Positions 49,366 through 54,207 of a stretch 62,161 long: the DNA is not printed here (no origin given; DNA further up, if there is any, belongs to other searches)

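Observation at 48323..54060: Candidate antiviral system: HEPN-motif protein translationally coupled to a nuclease-STAND NTPase-HEAT repeat giant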

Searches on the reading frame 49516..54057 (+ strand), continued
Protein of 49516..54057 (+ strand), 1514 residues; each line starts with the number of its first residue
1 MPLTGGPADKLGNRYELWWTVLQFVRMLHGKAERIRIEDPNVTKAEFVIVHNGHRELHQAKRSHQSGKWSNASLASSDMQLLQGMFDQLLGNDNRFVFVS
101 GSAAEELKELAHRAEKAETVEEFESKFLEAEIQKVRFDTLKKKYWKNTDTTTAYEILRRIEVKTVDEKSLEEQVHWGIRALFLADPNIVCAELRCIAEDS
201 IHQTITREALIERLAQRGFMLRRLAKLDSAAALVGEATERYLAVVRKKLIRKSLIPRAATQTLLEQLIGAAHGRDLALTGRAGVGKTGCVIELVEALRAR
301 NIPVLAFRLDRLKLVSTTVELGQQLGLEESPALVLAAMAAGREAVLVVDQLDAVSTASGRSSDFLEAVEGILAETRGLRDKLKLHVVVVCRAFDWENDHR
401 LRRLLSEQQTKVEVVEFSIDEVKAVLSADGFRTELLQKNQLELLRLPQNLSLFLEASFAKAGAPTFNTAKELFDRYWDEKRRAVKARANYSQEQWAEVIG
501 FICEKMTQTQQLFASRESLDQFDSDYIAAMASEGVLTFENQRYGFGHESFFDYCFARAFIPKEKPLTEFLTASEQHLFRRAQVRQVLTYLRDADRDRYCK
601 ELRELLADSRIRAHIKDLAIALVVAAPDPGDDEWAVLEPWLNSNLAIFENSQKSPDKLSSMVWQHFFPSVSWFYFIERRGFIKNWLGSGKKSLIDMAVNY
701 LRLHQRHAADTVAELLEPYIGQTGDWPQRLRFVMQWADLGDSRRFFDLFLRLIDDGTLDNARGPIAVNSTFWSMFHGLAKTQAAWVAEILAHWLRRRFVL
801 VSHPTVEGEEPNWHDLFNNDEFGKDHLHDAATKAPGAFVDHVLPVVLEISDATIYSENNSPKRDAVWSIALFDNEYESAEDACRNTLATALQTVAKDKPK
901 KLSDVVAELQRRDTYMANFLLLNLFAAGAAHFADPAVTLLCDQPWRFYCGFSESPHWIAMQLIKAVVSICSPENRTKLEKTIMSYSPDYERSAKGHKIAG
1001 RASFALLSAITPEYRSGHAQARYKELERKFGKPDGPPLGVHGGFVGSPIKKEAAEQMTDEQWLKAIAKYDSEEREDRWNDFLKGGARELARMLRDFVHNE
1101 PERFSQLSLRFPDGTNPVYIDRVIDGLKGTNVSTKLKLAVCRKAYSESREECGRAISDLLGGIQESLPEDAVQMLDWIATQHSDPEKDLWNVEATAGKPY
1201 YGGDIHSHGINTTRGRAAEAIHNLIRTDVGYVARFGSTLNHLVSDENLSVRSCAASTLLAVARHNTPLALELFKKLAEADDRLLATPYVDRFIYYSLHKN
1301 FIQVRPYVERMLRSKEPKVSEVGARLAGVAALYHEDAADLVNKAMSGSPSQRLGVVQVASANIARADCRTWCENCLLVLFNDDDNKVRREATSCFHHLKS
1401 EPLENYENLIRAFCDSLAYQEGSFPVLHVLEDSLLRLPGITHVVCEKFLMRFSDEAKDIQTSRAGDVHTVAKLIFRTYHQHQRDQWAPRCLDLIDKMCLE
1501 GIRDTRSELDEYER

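Call 30: search_protein_families(library=pfam, alignment_id=A2, max_evalue=0.1)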
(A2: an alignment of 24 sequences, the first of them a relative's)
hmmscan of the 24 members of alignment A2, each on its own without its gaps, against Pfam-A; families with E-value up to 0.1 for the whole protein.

A. member 1, P0017 (1514 aa): 13 families
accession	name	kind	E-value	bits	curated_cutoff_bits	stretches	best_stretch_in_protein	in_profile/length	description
PF02985.28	HEAT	-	1.4e-05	25.4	23.5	0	1374-1398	3-27/31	HEAT repeat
PF01602.26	Adaptin_N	-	0.00013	21.1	37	1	1212-1280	129-196/524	Adaptin N terminal region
PF13305.11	TetR_C_33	-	0.00014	22.9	26.8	0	741-781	38-80/103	Tetracyclin repressor-like, C-terminal domain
PF00004.35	AAA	-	0.00095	20.1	21.2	1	277-392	2-110/131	ATPase family associated with various cellular activities (AAA)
PF13191.12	AAA_16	-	0.0011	20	32.6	1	257-405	5-156/167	AAA ATPase domain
PF13401.12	AAA_22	-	0.0059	17.4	27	1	276-367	8-103/130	AAA domain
PF12717.13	Cnd1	-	0.0067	16.9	26.4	0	1214-1276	38-100/162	non-SMC mitotic condensation complex subunit 1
PF03266.21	NTPase_1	-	0.014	15.7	23.9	1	276-308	2-34/168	NTPase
PF01656.29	CbiA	-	0.016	15.6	25.4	1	280-428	6-118/125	CobQ/CobB/MinD/ParA nucleotide binding domain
PF05729.18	NACHT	-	0.046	14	26.7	0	276-426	3-160/167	NACHT domain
PF08713.17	DNA_alkylation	-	0.056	13.6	21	0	561-610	119-168/213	DNA alkylation repair enzyme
PF13604.12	AAA_30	-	0.081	13.1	27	0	276-307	21-52/191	AAA domain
PF24883.2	NPHP3_N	-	0.084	13.5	24.8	0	275-309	24-58/164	Nephrocystin 3, N-terminal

B. families by the number of members that match (of 24 scanned): 34 families (the first 25 are shown)
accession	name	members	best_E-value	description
PF02985.28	HEAT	22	3.9e-08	HEAT repeat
PF13191.12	AAA_16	21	1e-05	AAA ATPase domain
PF13401.12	AAA_22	19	2.3e-05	AAA domain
PF05729.18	NACHT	19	3.7e-05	NACHT domain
PF25199.1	nSTAND_NTPase5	18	8.6e-07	Novel STAND NTPase 5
PF01602.26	Adaptin_N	15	3.2e-06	Adaptin N terminal region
PF12717.13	Cnd1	14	0.00022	non-SMC mitotic condensation complex subunit 1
PF20703.3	nSTAND1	12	4.5e-05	Novel STAND NTPase 1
PF24883.2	NPHP3_N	12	0.001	Nephrocystin 3, N-terminal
PF00004.35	AAA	11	6.9e-05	ATPase family associated with various cellular activities (AAA)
PF13646.12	HEAT_2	9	1.1e-06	HEAT repeats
PF13604.12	AAA_30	8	0.0034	AAA domain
PF03308.22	MeaB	7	0.0021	Methylmalonyl Co-A mutase-associated GTPase MeaB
PF13513.12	HEAT_EZ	6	0.0085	HEAT-like repeat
PF03266.21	NTPase_1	5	0.014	NTPase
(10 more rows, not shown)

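Call 31: search_protein_families(library=padloc, alignment_id=A2, max_evalue=0.1)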
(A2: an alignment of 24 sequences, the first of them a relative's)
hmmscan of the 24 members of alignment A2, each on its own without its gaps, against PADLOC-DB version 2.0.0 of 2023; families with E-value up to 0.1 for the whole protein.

A. member 1, P0017 (1514 aa): 0 families

B. families by the number of members that match (of 24 scanned): 18 families
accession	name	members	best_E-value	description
PDLC04702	PDC-M54A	23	3.4e-26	-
PDLC04700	PDC-M54A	23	5.6e-20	-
PDLC01148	RecD_like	4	0.014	RecD/Tra ATPase fused to N-terminal HHH domain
PDLC04701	PDC-M54A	3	4.4e-05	-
PDLC04476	PDC-M16A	3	0.028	-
PDLC03848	LmuA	2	2.7e-05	-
PDLC04140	mad8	2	0.0032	mads_8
PDLC02919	HEAT-ARM_XIII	2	0.0043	-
PDLC00135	GajB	2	0.012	UrvD helicase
PDLC02793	SspF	1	0.0023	SspF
PDLC03925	OloA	1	0.0027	-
PDLC02350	AbiO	1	0.014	AbiO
PDLC01456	Cas3a2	1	0.017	CAS-I; effector_G3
PDLC04081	SIR2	1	0.018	-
PDLC00914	TRIP13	1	0.021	TRIP13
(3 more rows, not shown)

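Call 32: search_protein_families(library=padloc, proteins=[P0018, P0040, P0065], max_evalue=10)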
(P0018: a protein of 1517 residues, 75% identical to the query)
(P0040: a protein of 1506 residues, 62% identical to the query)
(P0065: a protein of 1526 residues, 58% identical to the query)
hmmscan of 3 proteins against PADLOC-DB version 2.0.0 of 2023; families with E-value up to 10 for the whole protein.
P0018 (1517 aa): 3 families
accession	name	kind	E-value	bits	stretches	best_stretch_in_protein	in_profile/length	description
PDLC04702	PDC-M54A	-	9.8e-21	71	2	276-633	321-687/1621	-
PDLC04700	PDC-M54A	-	5.4e-17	58.1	2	254-599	303-664/1657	-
PDLC01148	RecD_like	-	0.014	11.6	1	275-307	331-363/719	RecD/Tra ATPase fused to N-terminal HHH domain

P0040 (1506 aa): 4 families
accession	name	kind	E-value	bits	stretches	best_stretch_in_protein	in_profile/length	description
PDLC04702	PDC-M54A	-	2.1e-22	76.5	2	145-568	186-621/1621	-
PDLC04700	PDC-M54A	-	6e-16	54.6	2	253-606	304-675/1657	-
PDLC00135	GajB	-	0.012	12.5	1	253-296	6-46/603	UrvD helicase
PDLC04476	PDC-M16A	-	0.028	10.8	1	258-300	10-55/691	-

P0065 (1526 aa): 2 families
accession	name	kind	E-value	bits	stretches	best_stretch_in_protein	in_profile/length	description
PDLC04702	PDC-M54A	-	2.7e-23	79.5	2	94-566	127-613/1621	-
PDLC04700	PDC-M54A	-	5.5e-15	51.4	2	253-583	303-644/1657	-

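Call 36: search_protein_families(library=padloc, proteins=[L029:2909-7768:+, L067:3163-8001:+, L029:12672-13613:+, L061:5073-6284:+, L013:6948-7976:+, L058:6178-8001:+, L058:4835-6178:+], max_evalue=0.01)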
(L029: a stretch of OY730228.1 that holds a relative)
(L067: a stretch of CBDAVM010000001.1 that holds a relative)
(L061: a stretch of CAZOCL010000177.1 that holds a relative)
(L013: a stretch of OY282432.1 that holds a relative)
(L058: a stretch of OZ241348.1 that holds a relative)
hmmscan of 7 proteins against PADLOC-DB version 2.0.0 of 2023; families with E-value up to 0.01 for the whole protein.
L029:2909-7768:+ (1620 aa): 23 families
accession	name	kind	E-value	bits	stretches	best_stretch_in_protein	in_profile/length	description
PDLC03597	REase_MTase_IIG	-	0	1871.4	2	674-1571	717-1637/1646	Type IIG restriction enzyme-methyltransferase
PDLC03051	REase_MTase_I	-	0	1215.4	1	11-1571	21-1586/1591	Type I restriction enzyme-methyltransferase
PDLC03621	REase_MTase_IIG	-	1.6e-134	448.2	1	696-1568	162-1011/1024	Type IIG restriction enzyme-methyltransferase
PDLC03631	REase_MTase_IIG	-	4.6e-38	128.8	2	820-1170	291-661/1086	Type IIG restriction enzyme-methyltransferase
PDLC03610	REase_MTase_IIG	-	1.3e-36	124.1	2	1020-1522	555-1036/1096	Type IIG restriction enzyme-methyltransferase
PDLC02707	PbeA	-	3.8e-22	76.6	2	520-599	557-636/672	PbeA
PDLC04134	mad2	-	8.1e-17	59.2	1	715-1138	133-466/492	mads_2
PDLC02704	PbeA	-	2.5e-16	57.3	2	521-597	572-648/682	PbeA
PDLC02706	PbeA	-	2.4e-11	41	2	521-596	600-675/722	PbeA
PDLC02703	PbeA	-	2.8e-07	27.5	1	533-584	552-603/626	PbeA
PDLC02705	PbeA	-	4e-06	23.3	0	534-594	574-638/691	PbeA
PDLC03348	MTase_II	-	8.8e-06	22.5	1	804-1085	187-437/727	Type II methyltransferase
PDLC01439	typeIV_DinG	-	9.6e-06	22.5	1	166-236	11-78/575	CAS-IV-A; associated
PDLC03317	MTase_II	-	1.3e-05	21.7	1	819-910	280-366/831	Type II methyltransferase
PDLC01763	Cas3b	-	0.00015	18.6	1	194-240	268-316/762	-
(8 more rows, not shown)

L067:3163-8001:+ (1613 aa): 15 families
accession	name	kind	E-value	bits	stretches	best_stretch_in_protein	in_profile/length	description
PDLC02638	DrmMI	-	7.1e-165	548.7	2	183-698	120-674/935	DrmMI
PDLC02643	DrmMI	-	1.3e-160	534.8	1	9-698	8-675/1347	DrmMI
PDLC02640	DrmMI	-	7.6e-133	442.3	2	180-611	110-542/1015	DrmMI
PDLC02639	DrmMI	-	1.1e-97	326.3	1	354-699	1-344/803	DrmMI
PDLC02645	DrmMI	-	3.1e-75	251.9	1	182-675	121-628/772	DrmMI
PDLC03618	REase_MTase_IIG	-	1.3e-64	216.2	1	188-672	127-625/1429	Type IIG restriction enzyme-methyltransferase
PDLC02642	DrmMI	-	2e-45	153.3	1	187-500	121-432/594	DrmMI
PDLC03622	REase_MTase_IIG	-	2.9e-28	95.8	2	221-514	4-304/1524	Type IIG restriction enzyme-methyltransferase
PDLC02644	DrmMI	-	1.3e-18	64.3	1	575-675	39-144/988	DrmMI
PDLC03611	REase_MTase_IIG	-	1.2e-13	47.4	1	586-685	501-595/1532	Type IIG restriction enzyme-methyltransferase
PDLC03614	REase_MTase_IIG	-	1.1e-06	24.6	1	596-668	523-602/1584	Type IIG restriction enzyme-methyltransferase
PDLC03630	REase_MTase_IIG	-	6.1e-06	22.3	1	542-662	315-427/1100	Type IIG restriction enzyme-methyltransferase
PDLC03598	REase_MTase_IIG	-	0.00016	17.7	0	597-662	308-382/912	Type IIG restriction enzyme-methyltransferase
PDLC03620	REase_MTase_IIG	-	0.00022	16.9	1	290-516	310-523/1378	Type IIG restriction enzyme-methyltransferase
PDLC03604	REase_MTase_IIG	-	0.00032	16.8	1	588-674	343-422/1011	Type IIG restriction enzyme-methyltransferase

L029:12672-13613:+ (314 aa): 0 families

L061:5073-6284:+ (404 aa): 0 families

L013:6948-7976:+ (343 aa): 3 families
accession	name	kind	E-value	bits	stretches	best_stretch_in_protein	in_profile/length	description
PDLC03630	REase_MTase_IIG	-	8.9e-15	51.6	1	198-324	949-1078/1100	Type IIG restriction enzyme-methyltransferase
PDLC03625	REase_MTase_IIG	-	2.1e-06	23.7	1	212-301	1001-1086/1109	Type IIG restriction enzyme-methyltransferase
PDLC03580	REase_II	-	9.2e-05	18.4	1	185-311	943-1071/1112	Type II restriction enzyme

L058:6178-8001:+ (608 aa): 1 family
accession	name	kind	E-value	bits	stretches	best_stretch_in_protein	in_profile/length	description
PDLC01169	TPR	-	3.1e-13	47.7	2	321-429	109-214/252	TPR repeats containing protein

L058:4835-6178:+ (448 aa): 0 families

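Call 39: find_encoding_contigs(protein=P0018, flank=8000, max_places=1)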
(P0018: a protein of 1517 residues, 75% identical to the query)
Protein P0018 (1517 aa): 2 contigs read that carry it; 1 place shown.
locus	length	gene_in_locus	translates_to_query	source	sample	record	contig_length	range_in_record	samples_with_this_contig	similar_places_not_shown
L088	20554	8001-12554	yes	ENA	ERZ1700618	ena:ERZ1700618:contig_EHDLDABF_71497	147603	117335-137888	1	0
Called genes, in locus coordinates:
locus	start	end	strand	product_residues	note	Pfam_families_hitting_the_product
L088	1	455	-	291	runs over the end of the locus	PF00696:AA_kinase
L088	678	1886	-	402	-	PF01960:ArgJ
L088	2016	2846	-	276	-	PF01118:Semialdhyde_dh, PF22698:Semialdhyde_dhC_1, PF02774:Semialdhyde_dhC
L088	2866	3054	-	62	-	PF01118:Semialdhyde_dh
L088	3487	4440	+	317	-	PF12161:HsdM_N (weak), PF02384:N6_Mtase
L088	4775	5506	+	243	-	PF01420:Methylase_S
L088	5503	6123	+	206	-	-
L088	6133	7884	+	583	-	-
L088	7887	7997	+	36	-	-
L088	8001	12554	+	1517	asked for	-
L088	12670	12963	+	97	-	PF01909:NTP_transf_2, PF18765:Polbeta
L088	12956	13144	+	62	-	PF01934:HepT-like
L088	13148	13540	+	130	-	-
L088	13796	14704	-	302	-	-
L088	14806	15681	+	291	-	PF22679:T1R_D3-like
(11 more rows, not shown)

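Call 40: find_encoding_contigs(protein=P0021, flank=8000, max_places=1)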
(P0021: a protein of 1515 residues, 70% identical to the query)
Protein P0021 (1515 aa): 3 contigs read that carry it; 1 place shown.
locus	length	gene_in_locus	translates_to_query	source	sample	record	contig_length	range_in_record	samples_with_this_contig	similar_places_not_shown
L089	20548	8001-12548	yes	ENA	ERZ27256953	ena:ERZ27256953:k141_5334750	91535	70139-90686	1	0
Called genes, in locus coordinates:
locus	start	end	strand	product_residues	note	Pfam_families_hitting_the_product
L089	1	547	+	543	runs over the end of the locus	PF04326:SLFN_AlbA_2, PF13749:HATPase_c_4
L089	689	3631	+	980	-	PF06634:DUF1156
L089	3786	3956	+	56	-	-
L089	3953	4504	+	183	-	-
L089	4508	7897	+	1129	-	PF18731:HEPN_Swt1, PF04465:DUF499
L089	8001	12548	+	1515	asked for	PF13191:AAA_16 (weak), PF02985:HEAT (faint)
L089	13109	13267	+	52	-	-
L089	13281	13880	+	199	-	PF03235:GmrSD_N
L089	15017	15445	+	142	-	PF00691:OmpA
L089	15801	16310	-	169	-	PF09351:DUF1993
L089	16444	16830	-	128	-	-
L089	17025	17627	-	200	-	-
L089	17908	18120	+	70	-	-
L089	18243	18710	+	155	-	PF00210:Ferritin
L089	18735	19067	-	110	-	-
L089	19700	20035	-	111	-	PF00216:Bac_DNA_binding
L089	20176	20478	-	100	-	-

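Call 41: find_encoding_contigs(protein=P0023, flank=8000, max_places=1)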
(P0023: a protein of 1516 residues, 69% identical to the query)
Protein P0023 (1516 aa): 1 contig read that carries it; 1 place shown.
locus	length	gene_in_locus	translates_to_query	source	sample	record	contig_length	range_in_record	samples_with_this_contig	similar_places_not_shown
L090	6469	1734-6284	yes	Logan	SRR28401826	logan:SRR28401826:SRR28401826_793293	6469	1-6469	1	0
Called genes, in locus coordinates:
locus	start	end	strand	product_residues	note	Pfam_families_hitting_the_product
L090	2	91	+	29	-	?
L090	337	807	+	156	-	PF01464:SLT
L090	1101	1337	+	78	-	-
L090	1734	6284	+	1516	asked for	-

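Call 51: search_protein_families(library=padloc, proteins=[L089:4508-7894:+, L089:689-3628:+], max_evalue=0.001)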
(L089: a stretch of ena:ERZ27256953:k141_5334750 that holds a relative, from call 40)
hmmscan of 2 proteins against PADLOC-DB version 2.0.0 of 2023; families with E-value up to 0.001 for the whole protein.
L089:4508-7894:+ (1129 aa): 2 families
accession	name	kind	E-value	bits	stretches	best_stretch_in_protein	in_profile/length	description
PDLC00662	HmaC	-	0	1152.4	1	167-1127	2-940/941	AAA+ ATPase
PDLC02192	DUF499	-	5.3e-46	155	2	332-874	126-637/1022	-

L089:689-3628:+ (980 aa): 8 families
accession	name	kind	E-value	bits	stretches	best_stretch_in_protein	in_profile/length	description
PDLC00660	HmaB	-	0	1527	1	3-973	7-964/967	DNA-adenine methylase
PDLC00661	HmaB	-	0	1408.8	1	4-968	7-966/973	DNA-adenine methylase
PDLC03352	MTase_II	-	1.9e-29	100.2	2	425-609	412-599/1023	Type II methyltransferase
PDLC03233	MTase_II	-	2.9e-29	100.1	2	406-797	339-711/731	Type II methyltransferase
PDLC02189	DUF1156_MTase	-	9.5e-29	98.2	2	490-751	468-698/944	-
PDLC03314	MTase_II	-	6.8e-19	65.4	2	485-732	460-680/944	Type II methyltransferase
PDLC03322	MTase_II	-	8.8e-06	22.8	1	134-170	68-104/446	Type II methyltransferase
PDLC03345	MTase_II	-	0.00019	17.9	1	133-174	51-92/581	Type II methyltransferase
